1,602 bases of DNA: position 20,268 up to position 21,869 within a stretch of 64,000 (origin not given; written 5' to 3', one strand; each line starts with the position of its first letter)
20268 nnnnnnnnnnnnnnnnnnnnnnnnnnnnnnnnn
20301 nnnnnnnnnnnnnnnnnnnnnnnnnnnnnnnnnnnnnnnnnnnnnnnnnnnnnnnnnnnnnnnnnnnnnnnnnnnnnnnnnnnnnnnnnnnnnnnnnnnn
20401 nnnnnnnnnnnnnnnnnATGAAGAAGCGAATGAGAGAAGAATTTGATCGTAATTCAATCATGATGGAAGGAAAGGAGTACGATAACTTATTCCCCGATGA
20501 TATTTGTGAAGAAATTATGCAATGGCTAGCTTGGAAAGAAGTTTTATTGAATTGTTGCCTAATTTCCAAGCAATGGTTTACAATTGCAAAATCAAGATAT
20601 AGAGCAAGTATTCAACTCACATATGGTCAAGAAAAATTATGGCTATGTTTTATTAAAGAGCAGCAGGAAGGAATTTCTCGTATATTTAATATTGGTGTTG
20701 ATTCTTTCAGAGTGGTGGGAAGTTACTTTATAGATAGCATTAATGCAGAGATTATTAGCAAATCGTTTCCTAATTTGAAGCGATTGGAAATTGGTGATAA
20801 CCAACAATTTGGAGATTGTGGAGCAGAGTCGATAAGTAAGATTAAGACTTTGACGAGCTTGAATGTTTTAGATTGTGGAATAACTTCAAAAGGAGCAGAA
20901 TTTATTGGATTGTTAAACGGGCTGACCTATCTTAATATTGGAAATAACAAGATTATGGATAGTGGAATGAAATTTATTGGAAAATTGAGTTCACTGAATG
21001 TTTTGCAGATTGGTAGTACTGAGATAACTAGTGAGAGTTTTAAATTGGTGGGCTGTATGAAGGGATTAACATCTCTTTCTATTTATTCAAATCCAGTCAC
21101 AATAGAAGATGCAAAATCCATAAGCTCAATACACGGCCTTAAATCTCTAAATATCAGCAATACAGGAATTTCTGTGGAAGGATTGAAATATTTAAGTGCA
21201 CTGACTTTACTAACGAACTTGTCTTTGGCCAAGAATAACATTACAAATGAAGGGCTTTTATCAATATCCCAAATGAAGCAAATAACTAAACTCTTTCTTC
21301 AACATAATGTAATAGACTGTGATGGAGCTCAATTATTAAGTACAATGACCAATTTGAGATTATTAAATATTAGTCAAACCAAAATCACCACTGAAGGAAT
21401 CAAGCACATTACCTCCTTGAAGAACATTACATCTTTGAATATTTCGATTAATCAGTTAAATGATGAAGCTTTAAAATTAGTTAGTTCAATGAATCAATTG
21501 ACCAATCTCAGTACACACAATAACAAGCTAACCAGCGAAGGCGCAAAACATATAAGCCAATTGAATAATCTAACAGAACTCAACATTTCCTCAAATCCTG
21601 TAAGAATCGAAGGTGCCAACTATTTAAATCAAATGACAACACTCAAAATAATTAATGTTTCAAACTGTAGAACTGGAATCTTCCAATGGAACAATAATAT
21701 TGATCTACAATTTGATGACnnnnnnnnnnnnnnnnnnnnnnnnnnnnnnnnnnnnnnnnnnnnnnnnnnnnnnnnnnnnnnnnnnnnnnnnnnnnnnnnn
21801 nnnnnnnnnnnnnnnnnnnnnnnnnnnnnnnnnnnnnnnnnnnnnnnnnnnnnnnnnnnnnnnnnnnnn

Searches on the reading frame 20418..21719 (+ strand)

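Call 44: search_protein_families(library=pfam, proteins=[window:20418-21719:+], max_evalue=0.001)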
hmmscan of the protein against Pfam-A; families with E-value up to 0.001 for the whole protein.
window:20418-21719:+ (434 aa): 7 families
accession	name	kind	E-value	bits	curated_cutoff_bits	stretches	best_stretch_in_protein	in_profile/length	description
PF13516.12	LRR_6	-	1.3e-24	84.7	23.4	0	263-284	3-24/24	Leucine Rich repeat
PF12799.13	LRR_4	-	1.7e-16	60.3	27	0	265-299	3-36/44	Leucine Rich repeats (2 copies)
PF13855.12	LRR_8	-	1.4e-14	54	27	1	168-226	2-60/61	Leucine rich repeat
PF23598.1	LRR_14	-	1.2e-13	51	40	1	234-415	65-247/353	Leucine-rich repeat region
PF25013.1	LRR_Zer-1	-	8.1e-12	45.9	27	1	331-412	4-81/137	Zer-1-like, Leucine-rich repeats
PF00560.39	LRR_1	-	7.1e-05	22.6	20.6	0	169-189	2-22/23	Leucine Rich Repeat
PF14580.12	LRR_9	-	0.00029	20.9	30.5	0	165-245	62-143/175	Leucine-rich repeat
